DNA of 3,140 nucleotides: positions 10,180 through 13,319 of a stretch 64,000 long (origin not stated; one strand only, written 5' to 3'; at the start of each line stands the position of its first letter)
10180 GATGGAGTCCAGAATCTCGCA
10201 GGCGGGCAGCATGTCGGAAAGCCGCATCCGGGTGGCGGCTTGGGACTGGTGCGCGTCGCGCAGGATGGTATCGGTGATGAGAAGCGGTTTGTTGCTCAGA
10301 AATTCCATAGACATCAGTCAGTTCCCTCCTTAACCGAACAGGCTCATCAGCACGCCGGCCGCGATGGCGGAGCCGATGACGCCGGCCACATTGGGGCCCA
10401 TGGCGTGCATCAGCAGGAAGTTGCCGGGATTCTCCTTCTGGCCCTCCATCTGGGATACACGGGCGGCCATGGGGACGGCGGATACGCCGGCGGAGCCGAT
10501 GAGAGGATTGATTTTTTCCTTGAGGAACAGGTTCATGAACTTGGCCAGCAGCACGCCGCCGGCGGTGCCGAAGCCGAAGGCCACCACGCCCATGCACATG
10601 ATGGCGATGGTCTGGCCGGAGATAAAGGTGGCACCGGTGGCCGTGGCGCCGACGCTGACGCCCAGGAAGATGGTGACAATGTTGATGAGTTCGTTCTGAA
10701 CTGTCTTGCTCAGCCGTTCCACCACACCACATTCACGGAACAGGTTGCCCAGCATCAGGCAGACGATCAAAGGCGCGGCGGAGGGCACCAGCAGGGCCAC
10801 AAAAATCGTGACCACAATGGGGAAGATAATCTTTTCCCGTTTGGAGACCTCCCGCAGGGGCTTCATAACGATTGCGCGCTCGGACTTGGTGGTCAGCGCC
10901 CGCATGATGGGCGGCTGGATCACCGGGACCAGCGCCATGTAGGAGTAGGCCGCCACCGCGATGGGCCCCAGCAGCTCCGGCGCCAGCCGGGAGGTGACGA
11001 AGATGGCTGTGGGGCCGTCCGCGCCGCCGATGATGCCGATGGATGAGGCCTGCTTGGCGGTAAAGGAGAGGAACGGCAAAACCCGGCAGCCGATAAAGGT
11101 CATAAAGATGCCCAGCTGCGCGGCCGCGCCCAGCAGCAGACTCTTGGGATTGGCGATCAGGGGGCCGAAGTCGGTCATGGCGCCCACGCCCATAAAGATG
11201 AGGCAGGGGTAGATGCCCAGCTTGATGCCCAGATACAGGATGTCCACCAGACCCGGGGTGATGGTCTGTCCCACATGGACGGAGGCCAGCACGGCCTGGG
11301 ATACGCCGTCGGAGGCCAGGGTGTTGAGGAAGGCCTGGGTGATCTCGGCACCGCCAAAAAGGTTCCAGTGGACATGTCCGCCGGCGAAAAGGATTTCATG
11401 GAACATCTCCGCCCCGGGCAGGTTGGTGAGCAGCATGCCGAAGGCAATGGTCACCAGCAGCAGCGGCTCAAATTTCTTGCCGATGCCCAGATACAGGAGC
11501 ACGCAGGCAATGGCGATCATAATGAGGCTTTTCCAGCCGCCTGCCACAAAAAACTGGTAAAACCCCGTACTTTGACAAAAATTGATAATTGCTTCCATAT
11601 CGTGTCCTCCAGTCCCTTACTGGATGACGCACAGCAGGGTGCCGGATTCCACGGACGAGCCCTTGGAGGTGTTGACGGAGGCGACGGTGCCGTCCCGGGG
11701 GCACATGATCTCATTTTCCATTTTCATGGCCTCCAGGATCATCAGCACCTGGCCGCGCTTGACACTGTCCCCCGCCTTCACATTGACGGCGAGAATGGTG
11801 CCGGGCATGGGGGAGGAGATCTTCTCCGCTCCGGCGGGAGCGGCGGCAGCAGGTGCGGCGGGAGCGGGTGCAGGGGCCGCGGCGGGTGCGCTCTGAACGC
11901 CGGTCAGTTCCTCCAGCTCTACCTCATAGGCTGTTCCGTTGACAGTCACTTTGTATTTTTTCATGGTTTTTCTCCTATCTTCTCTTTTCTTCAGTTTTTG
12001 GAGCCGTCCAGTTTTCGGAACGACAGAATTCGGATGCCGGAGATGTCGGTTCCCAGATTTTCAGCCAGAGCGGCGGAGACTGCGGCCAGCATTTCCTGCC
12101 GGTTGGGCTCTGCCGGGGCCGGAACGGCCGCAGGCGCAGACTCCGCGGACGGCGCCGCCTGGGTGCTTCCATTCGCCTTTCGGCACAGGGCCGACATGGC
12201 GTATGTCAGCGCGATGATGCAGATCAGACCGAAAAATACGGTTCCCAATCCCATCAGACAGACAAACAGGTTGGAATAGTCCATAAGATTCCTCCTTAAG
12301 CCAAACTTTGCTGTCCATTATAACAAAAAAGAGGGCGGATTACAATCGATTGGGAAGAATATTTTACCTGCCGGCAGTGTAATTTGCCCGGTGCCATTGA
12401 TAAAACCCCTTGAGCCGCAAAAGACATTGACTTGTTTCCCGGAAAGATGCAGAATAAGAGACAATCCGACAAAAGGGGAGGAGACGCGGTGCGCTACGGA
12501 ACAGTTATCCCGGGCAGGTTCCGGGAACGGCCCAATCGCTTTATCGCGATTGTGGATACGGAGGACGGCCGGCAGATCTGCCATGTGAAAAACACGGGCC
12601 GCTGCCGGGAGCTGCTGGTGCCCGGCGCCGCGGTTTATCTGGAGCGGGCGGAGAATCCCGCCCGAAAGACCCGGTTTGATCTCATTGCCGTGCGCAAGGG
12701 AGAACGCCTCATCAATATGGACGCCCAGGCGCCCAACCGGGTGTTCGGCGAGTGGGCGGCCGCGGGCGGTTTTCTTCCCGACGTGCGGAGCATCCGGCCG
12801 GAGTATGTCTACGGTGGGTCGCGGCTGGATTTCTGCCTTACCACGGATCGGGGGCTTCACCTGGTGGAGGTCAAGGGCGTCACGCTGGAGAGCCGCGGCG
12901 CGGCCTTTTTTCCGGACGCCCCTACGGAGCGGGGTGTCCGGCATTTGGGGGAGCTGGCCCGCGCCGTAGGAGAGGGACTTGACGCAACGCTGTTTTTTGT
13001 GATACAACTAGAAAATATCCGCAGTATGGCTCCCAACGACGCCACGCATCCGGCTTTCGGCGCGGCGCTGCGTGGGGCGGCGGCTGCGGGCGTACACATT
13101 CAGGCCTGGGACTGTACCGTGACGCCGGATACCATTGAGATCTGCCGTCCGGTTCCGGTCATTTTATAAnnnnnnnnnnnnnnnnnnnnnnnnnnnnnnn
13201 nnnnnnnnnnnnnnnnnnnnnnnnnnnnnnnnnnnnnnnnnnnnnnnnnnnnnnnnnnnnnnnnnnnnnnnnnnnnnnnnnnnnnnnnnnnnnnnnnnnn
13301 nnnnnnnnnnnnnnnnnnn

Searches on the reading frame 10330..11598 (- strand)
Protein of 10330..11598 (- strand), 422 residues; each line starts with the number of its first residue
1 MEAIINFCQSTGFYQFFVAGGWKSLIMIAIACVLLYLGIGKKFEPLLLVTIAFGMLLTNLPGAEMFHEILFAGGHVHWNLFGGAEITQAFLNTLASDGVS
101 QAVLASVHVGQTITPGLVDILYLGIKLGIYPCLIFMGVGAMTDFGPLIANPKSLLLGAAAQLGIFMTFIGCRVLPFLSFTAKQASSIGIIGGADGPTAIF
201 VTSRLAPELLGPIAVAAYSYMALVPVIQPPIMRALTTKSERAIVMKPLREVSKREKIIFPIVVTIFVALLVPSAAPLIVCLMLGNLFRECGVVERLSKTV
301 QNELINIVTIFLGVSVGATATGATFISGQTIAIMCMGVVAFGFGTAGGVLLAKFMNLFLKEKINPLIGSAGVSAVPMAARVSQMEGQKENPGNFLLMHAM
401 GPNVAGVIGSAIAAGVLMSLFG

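Call 31: search_protein_families(library=pfam, proteins=[window:10330-11598:-], max_evalue=0.01)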
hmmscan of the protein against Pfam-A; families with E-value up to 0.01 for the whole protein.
window:10330-11598:- (422 aa): 1 family
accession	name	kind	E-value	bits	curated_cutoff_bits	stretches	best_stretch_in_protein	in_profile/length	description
PF03977.18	OAD_beta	-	4.2e-159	529.7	31.6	1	24-421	2-349/349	Na+-transporting oxaloacetate decarboxylase beta subunit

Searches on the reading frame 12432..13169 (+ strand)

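Call 6: search_protein_families(library=pfam, proteins=[window:12432-13169:+])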
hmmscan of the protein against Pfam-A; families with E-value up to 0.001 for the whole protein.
window:12432-13169:+ (245 aa): 2 families
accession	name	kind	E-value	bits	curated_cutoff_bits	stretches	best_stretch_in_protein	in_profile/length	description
PF03749.19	SfsA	-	6.8e-42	143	22.8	1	99-233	1-137/138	Sugar fermentation stimulation protein RE domain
PF17746.7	SfsA_N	-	4.9e-23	81.5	25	1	32-96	2-63/63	SfsA N-terminal OB domain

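Call 7: search_protein_families(library=ncbifam, proteins=[window:12432-13169:+])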
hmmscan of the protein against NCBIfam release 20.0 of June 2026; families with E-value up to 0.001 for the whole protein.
window:12432-13169:+ (245 aa): 1 family
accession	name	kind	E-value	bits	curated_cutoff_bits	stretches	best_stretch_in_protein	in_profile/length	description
TIGR00230.1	sfsA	equivalog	3.2e-47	160.9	126.45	1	23-233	8-222/234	DNA/RNA nuclease SfsA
